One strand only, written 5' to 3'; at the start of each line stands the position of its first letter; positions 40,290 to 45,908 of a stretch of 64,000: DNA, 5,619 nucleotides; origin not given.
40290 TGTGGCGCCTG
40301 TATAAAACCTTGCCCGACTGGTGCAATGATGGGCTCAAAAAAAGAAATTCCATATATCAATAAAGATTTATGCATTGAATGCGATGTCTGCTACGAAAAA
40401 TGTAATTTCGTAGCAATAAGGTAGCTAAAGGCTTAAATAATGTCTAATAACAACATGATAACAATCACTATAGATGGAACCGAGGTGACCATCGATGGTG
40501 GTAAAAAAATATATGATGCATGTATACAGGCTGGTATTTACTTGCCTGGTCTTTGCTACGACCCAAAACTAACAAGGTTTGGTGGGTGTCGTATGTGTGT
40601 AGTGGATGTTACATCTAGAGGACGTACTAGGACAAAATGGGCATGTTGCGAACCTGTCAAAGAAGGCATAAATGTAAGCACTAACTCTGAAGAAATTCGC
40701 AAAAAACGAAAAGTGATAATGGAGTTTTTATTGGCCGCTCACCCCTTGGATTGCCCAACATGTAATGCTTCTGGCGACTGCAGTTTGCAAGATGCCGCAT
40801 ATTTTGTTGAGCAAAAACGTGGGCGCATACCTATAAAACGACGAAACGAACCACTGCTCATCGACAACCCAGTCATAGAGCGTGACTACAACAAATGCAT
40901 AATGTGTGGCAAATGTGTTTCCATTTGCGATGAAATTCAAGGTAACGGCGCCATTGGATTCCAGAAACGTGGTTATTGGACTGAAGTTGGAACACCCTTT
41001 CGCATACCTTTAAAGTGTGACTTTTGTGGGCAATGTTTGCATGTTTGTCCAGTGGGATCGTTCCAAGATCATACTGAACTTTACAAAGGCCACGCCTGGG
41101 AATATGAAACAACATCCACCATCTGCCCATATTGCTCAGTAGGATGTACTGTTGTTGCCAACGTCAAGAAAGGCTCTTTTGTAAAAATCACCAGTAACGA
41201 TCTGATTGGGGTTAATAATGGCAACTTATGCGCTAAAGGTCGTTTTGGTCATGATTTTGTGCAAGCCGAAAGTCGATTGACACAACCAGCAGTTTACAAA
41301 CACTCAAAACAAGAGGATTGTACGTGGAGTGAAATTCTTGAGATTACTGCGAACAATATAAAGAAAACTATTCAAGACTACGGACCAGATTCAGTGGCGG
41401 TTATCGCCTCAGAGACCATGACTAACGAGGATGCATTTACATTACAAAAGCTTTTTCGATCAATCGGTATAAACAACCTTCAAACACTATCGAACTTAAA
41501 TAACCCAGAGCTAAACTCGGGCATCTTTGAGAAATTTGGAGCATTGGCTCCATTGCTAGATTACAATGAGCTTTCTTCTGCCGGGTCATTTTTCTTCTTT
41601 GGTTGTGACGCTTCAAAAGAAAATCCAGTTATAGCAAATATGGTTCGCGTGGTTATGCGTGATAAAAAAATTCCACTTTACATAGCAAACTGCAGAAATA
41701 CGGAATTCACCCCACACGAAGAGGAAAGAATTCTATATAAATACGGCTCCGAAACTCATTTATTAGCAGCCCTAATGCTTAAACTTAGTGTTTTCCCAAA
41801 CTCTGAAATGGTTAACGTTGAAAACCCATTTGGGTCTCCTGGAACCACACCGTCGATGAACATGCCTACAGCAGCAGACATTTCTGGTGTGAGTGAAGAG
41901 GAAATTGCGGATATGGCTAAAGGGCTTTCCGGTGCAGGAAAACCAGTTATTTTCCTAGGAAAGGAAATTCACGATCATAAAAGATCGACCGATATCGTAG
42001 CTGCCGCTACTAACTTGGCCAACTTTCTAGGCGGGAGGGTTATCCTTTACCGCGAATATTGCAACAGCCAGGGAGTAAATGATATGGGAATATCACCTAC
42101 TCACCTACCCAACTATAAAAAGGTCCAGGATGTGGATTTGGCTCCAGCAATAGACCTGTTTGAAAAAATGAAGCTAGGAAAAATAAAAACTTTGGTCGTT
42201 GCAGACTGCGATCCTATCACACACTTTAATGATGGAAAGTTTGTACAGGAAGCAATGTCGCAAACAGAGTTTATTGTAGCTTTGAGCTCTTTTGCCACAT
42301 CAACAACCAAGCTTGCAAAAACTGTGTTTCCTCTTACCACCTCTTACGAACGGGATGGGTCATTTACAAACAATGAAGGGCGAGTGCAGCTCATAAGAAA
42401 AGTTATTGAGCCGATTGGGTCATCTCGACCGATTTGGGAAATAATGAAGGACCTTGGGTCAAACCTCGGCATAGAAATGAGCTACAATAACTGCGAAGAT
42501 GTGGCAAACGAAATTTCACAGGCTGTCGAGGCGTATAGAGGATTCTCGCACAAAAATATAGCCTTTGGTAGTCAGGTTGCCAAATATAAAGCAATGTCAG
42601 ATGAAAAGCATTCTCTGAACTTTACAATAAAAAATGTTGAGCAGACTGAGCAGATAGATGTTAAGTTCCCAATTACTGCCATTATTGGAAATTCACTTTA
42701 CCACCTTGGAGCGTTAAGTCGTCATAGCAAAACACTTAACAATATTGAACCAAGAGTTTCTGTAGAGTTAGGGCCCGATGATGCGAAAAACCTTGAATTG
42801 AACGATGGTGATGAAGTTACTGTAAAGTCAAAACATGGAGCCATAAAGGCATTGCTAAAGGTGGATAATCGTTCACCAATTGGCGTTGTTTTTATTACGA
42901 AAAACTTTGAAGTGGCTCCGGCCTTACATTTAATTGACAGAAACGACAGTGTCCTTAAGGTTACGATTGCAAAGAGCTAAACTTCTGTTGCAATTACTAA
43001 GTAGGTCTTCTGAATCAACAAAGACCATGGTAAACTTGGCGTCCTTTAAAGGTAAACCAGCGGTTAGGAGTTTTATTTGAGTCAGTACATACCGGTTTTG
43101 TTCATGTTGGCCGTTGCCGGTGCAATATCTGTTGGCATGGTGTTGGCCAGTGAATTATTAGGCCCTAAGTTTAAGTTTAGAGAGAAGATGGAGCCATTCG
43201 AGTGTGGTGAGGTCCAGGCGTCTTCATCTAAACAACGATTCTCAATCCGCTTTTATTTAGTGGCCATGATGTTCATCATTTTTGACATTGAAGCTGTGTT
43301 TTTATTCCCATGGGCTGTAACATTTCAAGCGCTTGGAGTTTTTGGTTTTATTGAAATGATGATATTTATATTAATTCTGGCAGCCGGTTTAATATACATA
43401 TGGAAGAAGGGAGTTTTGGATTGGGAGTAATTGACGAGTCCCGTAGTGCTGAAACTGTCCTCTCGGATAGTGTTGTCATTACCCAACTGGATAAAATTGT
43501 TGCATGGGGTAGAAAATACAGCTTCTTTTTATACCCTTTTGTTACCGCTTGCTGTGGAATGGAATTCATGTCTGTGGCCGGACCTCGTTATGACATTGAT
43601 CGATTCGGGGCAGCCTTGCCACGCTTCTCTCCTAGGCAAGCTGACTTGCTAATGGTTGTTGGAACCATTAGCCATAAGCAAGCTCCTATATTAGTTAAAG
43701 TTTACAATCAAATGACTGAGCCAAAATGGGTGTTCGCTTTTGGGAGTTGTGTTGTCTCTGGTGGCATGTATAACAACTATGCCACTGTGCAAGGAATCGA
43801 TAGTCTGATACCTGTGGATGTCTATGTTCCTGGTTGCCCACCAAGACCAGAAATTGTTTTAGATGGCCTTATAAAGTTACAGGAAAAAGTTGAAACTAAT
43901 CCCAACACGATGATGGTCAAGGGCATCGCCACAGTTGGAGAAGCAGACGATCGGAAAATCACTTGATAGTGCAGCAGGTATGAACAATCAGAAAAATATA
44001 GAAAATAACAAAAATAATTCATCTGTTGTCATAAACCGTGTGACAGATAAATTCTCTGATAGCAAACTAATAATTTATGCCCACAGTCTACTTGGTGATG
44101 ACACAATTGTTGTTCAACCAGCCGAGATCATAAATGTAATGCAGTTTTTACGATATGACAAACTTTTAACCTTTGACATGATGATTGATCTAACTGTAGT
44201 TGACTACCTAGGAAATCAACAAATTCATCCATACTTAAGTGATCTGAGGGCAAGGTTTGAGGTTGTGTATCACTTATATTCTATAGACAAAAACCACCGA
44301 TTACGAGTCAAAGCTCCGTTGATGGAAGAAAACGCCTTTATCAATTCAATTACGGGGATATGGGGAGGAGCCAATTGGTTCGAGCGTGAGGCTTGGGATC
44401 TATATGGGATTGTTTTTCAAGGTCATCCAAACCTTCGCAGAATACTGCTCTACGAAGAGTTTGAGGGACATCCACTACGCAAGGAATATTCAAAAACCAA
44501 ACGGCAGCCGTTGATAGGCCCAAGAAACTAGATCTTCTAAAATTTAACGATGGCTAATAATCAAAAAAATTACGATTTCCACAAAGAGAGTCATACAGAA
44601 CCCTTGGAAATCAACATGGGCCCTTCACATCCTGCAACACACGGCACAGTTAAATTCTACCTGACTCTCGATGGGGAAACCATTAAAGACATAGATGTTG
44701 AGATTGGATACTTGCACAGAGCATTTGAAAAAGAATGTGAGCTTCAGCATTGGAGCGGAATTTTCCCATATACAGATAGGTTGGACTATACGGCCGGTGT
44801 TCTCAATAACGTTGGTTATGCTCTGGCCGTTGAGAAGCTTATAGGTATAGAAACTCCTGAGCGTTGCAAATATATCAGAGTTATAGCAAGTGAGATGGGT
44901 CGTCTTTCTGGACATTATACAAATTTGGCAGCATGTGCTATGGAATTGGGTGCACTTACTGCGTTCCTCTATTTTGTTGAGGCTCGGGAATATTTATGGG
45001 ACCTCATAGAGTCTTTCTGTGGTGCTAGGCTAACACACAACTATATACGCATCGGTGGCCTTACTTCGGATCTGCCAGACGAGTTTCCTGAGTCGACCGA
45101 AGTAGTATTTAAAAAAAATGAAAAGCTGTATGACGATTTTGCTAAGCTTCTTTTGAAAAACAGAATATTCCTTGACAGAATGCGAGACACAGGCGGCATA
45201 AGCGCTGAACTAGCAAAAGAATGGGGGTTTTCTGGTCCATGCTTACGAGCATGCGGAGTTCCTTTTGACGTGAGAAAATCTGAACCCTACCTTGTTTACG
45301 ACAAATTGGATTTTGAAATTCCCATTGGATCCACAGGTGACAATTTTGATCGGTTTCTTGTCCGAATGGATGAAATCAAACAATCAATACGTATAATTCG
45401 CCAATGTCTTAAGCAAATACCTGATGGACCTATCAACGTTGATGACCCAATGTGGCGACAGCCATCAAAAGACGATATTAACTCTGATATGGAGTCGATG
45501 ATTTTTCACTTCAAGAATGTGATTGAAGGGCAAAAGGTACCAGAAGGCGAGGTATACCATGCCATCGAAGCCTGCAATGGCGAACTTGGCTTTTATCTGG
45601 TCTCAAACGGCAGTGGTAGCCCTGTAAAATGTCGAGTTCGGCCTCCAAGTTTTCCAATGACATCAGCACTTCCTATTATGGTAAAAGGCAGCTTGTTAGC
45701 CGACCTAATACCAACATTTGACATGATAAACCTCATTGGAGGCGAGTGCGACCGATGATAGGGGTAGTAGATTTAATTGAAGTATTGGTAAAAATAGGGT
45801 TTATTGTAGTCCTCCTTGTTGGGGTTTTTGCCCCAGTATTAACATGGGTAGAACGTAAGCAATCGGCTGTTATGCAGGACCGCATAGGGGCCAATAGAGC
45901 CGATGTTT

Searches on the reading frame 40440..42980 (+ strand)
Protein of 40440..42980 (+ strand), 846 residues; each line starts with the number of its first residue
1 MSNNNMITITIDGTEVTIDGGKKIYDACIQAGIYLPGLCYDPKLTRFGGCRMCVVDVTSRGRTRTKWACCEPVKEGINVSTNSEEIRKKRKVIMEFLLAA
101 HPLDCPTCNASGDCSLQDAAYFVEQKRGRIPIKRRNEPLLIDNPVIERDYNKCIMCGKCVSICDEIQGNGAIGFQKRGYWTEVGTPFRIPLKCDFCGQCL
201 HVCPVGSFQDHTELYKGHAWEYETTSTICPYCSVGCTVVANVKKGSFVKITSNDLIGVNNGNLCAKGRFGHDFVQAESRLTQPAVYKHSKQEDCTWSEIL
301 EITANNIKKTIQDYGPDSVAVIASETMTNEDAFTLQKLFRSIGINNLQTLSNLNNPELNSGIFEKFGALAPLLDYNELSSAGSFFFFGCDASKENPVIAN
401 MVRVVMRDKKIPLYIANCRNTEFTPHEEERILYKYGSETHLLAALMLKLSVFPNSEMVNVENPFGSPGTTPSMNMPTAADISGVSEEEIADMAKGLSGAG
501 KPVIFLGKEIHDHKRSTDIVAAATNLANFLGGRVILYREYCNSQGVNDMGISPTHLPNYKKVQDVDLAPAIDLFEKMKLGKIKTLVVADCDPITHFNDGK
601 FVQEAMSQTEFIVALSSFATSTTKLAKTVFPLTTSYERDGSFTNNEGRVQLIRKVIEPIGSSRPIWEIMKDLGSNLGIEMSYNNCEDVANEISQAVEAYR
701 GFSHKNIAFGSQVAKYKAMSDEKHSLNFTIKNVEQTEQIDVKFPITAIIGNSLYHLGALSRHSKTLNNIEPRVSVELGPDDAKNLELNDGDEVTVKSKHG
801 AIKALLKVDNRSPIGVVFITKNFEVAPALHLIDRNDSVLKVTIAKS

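Call 45: search_protein_families(library=pfam, proteins=[window:40440-42980:+], max_evalue=0.00001)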
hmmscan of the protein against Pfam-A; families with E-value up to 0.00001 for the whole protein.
window:40440-42980:+ (846 aa): 9 families
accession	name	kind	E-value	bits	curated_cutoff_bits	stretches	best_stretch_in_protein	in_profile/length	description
PF00384.28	Molybdopterin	-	5.5e-36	124.7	24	1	279-673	1-351/353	Molybdopterin oxidoreductase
PF13510.11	Fer2_4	-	8.6e-17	61.4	22.8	1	5-83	2-81/82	2Fe-2S iron-sulfur cluster binding domain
PF04879.21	Molybdop_Fe4S4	-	3.6e-15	56.1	22.7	1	223-275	2-54/55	Molybdopterin oxidoreductase Fe4S4 domain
PF10588.14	NADH-G_4Fe-4S_3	-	4.6e-15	55.3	27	1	90-123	1-34/40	NADH-ubiquinone oxidoreductase-G iron-sulfur binding region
PF01568.27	Molydop_binding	-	6.1e-12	46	26.8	1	754-825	12-82/110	Molydopterin dinucleotide binding domain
PF22117.2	Fer4_Nqo3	-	3.4e-11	43.6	27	1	144-208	2-66/67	NADH-quinone oxidoreductase subunit 3, ferredoxin-like domain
PF12838.12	Fer4_7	-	1.8e-08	35.1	27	1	152-206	1-51/52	4Fe-4S dicluster domain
PF14697.11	Fer4_21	-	2.8e-06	27.8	35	1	150-205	5-53/59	4Fe-4S dicluster domain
PF00037.32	Fer4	-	8.7e-06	25.8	21.1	0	189-206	4-21/24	4Fe-4S binding domain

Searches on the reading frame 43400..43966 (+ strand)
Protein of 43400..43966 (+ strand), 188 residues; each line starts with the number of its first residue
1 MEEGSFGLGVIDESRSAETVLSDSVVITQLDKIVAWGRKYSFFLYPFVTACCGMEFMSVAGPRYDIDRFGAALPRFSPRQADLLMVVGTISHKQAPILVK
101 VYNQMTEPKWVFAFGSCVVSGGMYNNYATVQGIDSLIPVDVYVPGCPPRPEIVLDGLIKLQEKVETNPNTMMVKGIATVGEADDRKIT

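Call 59: search_protein_families(library=pfam, proteins=[window:43400-43966:+], max_evalue=0.00001)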
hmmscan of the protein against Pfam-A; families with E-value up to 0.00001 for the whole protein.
window:43400-43966:+ (188 aa): 1 family
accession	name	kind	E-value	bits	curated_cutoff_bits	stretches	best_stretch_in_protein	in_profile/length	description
PF01058.29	Oxidored_q6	-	2.3e-25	89.2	27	1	51-160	1-128/128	NADH ubiquinone oxidoreductase, 20 Kd subunit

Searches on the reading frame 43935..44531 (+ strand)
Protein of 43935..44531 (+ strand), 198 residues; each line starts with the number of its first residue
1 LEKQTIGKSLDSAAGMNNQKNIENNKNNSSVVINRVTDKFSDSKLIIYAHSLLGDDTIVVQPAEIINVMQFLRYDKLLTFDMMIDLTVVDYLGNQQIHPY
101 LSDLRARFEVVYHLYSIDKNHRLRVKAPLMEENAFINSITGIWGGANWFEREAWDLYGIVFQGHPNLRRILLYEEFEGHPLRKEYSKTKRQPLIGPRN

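Call 59: search_protein_families(library=pfam, proteins=[window:43935-44531:+], max_evalue=0.00001)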
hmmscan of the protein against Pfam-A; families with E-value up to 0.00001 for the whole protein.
window:43935-44531:+ (198 aa): 1 family
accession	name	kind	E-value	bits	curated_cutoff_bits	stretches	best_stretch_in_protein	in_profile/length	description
PF00329.25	Complex1_30kDa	-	3.6e-44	150.7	22.5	1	58-190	1-123/124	Respiratory-chain NADH dehydrogenase, 30 Kd subunit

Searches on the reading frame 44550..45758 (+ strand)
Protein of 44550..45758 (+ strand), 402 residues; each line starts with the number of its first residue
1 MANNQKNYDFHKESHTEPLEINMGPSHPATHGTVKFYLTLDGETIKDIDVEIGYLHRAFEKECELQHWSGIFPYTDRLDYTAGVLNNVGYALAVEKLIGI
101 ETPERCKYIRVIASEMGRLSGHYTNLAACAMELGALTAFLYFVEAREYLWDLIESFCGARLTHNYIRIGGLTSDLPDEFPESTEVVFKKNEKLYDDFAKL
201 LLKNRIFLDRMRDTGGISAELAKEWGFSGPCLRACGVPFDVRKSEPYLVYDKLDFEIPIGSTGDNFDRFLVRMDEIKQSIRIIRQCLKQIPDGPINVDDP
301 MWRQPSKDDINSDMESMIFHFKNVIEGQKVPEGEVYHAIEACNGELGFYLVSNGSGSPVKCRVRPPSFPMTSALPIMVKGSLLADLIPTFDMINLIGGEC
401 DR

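Call 59: search_protein_families(library=pfam, proteins=[window:44550-45758:+], max_evalue=0.00001)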
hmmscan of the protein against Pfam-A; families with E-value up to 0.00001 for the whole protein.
window:44550-45758:+ (402 aa): 1 family
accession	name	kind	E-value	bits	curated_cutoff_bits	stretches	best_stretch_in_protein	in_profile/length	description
PF00346.24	Complex1_49kDa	-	3.4e-103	344.9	24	1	133-402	2-271/271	Respiratory-chain NADH dehydrogenase, 49 Kd subunit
